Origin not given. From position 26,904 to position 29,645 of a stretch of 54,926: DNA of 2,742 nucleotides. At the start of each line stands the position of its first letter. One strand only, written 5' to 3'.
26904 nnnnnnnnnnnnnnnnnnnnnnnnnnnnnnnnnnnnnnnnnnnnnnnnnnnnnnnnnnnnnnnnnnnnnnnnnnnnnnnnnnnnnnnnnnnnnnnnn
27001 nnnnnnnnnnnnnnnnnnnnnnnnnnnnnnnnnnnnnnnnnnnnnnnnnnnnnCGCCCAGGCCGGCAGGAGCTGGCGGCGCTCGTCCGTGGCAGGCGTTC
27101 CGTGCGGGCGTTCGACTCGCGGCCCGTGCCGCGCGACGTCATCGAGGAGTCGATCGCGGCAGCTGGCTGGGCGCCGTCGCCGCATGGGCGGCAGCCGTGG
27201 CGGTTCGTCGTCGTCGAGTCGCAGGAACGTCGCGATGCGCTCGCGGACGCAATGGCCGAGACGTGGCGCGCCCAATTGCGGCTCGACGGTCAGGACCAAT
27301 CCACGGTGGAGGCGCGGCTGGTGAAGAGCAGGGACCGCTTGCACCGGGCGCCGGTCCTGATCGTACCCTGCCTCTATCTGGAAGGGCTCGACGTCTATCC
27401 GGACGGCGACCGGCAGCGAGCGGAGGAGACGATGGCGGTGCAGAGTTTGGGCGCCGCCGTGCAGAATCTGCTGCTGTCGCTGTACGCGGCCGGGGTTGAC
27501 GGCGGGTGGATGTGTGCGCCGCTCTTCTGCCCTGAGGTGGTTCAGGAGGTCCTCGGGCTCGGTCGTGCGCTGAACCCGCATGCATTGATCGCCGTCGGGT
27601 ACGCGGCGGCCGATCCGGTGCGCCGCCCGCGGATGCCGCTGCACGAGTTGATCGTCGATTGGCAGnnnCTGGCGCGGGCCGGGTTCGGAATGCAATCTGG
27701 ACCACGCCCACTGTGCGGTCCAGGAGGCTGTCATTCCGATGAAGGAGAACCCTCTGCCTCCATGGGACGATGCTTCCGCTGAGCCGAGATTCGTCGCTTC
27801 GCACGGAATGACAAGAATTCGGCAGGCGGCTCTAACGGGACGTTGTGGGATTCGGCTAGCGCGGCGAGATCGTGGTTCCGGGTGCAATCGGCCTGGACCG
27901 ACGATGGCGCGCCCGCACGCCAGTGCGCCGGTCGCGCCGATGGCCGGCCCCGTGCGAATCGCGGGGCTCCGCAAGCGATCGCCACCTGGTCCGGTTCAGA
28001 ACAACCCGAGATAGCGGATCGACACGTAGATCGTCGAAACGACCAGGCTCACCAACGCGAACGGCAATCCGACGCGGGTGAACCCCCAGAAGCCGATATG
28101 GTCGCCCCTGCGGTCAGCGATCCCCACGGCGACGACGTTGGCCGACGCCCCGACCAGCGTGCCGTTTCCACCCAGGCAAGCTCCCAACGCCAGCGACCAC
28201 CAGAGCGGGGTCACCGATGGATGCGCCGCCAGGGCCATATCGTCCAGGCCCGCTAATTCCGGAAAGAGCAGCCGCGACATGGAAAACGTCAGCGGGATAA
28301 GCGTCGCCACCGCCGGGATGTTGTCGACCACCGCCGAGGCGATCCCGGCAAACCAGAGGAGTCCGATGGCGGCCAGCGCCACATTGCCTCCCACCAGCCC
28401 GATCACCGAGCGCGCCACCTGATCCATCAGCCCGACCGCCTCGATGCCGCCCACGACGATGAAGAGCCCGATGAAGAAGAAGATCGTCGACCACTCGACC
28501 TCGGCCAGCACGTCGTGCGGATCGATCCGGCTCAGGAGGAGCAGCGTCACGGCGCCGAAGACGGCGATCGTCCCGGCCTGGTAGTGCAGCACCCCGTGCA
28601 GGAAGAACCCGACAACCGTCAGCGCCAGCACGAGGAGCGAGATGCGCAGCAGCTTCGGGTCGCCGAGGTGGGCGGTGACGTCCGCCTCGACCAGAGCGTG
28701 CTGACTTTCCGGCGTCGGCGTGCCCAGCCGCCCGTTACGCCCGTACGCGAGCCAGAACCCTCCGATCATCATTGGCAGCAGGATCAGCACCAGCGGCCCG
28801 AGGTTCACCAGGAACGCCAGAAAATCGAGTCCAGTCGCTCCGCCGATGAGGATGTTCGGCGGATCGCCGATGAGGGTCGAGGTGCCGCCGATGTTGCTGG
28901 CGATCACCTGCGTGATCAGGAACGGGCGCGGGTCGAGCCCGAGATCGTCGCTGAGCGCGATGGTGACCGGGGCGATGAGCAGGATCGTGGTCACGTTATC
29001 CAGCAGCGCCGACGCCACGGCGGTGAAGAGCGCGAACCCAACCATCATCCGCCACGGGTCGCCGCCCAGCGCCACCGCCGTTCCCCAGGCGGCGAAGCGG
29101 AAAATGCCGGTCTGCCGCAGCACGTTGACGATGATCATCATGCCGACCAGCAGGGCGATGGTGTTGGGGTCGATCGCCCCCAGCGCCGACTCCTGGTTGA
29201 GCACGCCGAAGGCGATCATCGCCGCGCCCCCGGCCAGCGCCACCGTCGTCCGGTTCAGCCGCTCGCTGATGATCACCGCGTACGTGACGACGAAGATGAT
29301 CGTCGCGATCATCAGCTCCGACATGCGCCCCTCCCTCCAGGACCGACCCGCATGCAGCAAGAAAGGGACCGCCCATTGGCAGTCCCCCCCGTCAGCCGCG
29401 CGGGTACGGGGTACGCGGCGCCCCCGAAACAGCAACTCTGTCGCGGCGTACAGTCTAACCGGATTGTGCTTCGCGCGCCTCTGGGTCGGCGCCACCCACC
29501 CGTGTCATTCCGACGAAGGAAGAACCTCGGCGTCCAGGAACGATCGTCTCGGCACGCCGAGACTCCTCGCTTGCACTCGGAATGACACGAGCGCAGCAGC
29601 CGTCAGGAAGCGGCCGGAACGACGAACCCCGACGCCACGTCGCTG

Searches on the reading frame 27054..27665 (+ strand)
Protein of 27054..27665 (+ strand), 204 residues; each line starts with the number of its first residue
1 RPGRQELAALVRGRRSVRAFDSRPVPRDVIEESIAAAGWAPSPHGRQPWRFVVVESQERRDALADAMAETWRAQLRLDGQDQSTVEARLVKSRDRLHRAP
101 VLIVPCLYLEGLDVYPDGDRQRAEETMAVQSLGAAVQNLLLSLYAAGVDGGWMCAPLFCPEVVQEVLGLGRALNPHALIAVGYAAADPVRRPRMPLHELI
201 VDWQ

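Call 80: find_homologous_proteins(query=window:27054-27665:+)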
Query window:27054-27665:+ (204 aa): 4538 proteins with E <= 0.001 among 6041 candidates; the best 120 are listed.
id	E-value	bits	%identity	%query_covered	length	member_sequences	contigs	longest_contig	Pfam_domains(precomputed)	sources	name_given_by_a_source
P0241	6.0e-114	397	88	100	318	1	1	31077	PF00881.30,PF14512.12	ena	-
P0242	2.4e-113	395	88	100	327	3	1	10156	PF00881.30,PF14512.12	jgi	jgi:coenzyme F420-0:L-glutamate ligase / coenzyme F420-1:gamma-L-glutamate ligase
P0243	2.4e-112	391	86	100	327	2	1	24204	PF00881.30,PF14512.12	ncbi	-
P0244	2.6e-112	391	87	100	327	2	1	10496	PF00881.30,PF14512.12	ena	-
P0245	4.1e-112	391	86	100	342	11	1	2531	PF00881.30,PF01243.28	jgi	jgi:coenzyme F420-0:L-glutamate ligase / coenzyme F420-1:gamma-L-glutamate ligase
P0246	6.2e-112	390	87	100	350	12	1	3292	PF00881.30,PF01243.28,PF14512.12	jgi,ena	-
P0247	6.6e-112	390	86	100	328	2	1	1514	PF00881.30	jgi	jgi:PPOX class probable F420-dependent enzyme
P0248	1.5e-111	389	86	100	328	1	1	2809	PF00881.30,PF14512.12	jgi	jgi:coenzyme F420-0:L-glutamate ligase / coenzyme F420-1:gamma-L-glutamate ligase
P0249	2.1e-111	388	86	100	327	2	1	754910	PF00881.30,PF14512.12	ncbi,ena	-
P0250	2.5e-110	385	85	100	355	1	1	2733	PF00881.30,PF01243.28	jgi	jgi:PPOX class probable F420-dependent enzyme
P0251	3.0e-108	378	84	100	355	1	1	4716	PF00881.30,PF01243.28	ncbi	-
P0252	8.6e-108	377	82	100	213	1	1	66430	PF00881.30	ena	-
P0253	1.1e-107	376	85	100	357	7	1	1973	PF00881.30,PF01243.28,PF12900.14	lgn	-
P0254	1.1e-107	376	84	100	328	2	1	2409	PF00881.30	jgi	-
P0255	2.7e-107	375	84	100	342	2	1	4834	PF00881.30,PF01243.28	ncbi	-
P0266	4.4e-101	355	80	100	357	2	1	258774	PF00881.30,PF01243.28,PF12900.14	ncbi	ncbi:MAG: TIGR03668 family PPOX class F420-dependent oxidoreductase [Thermomicrobiales bacterium]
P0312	1.3e-84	301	67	97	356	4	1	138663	PF00881.30,PF01243.28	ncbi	ncbi:MAG: TIGR03668 family PPOX class F420-dependent oxidoreductase [Thermomicrobiales bacterium]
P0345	1.7e-82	294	66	98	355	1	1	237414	PF00881.30,PF01243.28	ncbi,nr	ncbi:MAG: TIGR03668 family PPOX class F420-dependent oxidoreductase [Thermomicrobiales bacterium]|nr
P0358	6.6e-82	292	67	98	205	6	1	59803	PF00881.30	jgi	-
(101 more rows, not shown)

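Call 81: find_encoding_contigs(protein=P0252, flank=9000, max_places=1)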
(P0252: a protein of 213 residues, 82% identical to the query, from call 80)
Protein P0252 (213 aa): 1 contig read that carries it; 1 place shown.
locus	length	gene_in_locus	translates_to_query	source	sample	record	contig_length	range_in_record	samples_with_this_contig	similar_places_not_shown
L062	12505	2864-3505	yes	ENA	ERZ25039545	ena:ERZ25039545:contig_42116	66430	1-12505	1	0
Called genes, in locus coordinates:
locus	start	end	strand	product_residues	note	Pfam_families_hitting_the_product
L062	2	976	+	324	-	?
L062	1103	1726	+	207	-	PF00496:SBP_bac_5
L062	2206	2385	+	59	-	-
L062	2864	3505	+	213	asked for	PF00881:Nitroreductase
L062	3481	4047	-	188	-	-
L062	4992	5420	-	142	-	-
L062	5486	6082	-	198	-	PF07687:M20_dimer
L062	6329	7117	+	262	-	-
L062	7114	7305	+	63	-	-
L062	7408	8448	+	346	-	PF00532:Peripla_BP_1, PF13407:Peripla_BP_4, PF13377:Peripla_BP_3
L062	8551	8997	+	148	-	PF00005:ABC_tran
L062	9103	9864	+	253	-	PF00005:ABC_tran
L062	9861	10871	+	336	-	PF02653:BPD_transp_2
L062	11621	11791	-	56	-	-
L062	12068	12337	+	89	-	PF01954:AF2212-like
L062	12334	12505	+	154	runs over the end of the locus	PF01850:PIN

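Call 82: find_encoding_contigs(protein=P0358, flank=9000, max_places=1)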
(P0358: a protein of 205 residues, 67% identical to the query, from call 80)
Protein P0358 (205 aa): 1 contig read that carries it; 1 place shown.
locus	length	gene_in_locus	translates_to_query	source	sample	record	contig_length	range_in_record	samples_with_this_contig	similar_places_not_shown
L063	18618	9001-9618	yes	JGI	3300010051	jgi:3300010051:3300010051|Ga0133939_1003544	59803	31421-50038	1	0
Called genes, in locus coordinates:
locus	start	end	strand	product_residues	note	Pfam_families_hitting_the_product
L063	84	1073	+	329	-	PF00296:Bac_luciferase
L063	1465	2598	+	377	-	PF21320:WHD_Rv2258c, PF13489:Methyltransf_23, PF00891:Methyltransf_2, PF05175:MTS, PF13847:Methyltransf_31, PF08241:Methyltransf_11, PF08242:Methyltransf_12, PF13649:Methyltransf_25, +2 more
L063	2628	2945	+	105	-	PF08803:ydhR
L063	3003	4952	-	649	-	PF13191:AAA_16 (weak), PF05729:NACHT (weak), PF13401:AAA_22 (weak), PF00486:Trans_reg_C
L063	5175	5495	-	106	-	-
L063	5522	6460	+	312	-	PF19300:BPD_transp_1_N (weak), PF00528:BPD_transp_1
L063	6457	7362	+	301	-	PF12911:OppC_N (weak), PF00528:BPD_transp_1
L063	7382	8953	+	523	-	PF00496:SBP_bac_5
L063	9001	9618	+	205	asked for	PF00881:Nitroreductase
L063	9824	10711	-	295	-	PF23441:SDR (faint), PF00106:adh_short, PF08659:KR, PF13561:adh_short_C2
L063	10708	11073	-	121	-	PF02311:AraC_binding, PF05899:Cupin_3 (weak), PF07883:Cupin_2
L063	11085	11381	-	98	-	-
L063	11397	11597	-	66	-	-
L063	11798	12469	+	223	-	PF00596:Aldolase_II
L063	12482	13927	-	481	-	PF00370:FGGY_N, PF02782:FGGY_C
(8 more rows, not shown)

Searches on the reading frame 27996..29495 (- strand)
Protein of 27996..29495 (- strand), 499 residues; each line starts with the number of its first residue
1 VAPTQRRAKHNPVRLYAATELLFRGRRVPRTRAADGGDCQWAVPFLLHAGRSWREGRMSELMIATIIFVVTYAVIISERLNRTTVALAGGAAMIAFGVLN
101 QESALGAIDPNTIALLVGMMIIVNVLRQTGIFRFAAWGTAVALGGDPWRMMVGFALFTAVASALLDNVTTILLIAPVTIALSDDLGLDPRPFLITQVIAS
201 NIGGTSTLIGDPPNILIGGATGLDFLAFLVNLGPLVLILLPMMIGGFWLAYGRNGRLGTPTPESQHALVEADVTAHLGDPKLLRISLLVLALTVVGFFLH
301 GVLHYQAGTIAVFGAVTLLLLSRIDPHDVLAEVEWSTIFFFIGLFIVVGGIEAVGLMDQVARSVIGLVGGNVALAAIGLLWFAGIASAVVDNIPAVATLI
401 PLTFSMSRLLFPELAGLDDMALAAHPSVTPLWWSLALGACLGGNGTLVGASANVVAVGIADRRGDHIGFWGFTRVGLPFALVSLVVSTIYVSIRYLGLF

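Call 6: search_protein_families(library=pfam, proteins=[window:27996-29495:-])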
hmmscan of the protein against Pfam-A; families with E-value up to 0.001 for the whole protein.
window:27996-29495:- (499 aa): 2 families
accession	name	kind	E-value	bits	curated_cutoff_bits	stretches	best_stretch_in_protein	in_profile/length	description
PF03600.22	CitMHS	-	6.4e-84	282.4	31.9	1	72-438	1-336/336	Citrate transporter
PF02040.21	ArsB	-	4.8e-14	53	22.2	1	64-486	2-414/423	Arsenical pump membrane protein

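Call 7: search_protein_families(library=ncbifam, proteins=[window:27996-29495:-])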
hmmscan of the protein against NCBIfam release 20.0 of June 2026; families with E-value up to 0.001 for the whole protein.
window:27996-29495:- (499 aa): 8 families
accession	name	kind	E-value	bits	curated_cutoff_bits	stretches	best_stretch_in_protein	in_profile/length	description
NF040989.1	MamN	equivalog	7.9e-58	196.2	500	1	62-493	4-434/437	magnetosome biogenesis transporter MamN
TIGR00785.1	dass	subfamily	5.7e-27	94.5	198.6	3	193-410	156-378/444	DASS family sodium-coupled anion symporter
NF011980.0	PRK15445.1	subfamily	8.9e-25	87.6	457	1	61-489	2-420/430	arsenical efflux pump membrane protein ArsB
NF033877.0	arsB_Sta_pI258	exception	1.1e-17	64.3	760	1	62-397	3-343/429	arsenite efflux transporter membrane subunit ArsB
TIGR00935.1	2a45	subfamily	2.3e-17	63.3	415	1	63-397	2-341/426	arsenite/antimonite efflux transporter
TIGR00775.1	NhaD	equivalog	1.6e-10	40.4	577.1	1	112-460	64-384/420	NhaD family Na+:H+ antiporter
NF038006.1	NhaD_1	equivalog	1.3e-08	34.3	80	1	115-250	49-183/405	sodium:proton antiporter NhaD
NF007093.0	PRK09547.1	equivalog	4.1e-05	22.8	640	1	192-394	205-410/517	sodium/proton antiporter NhaB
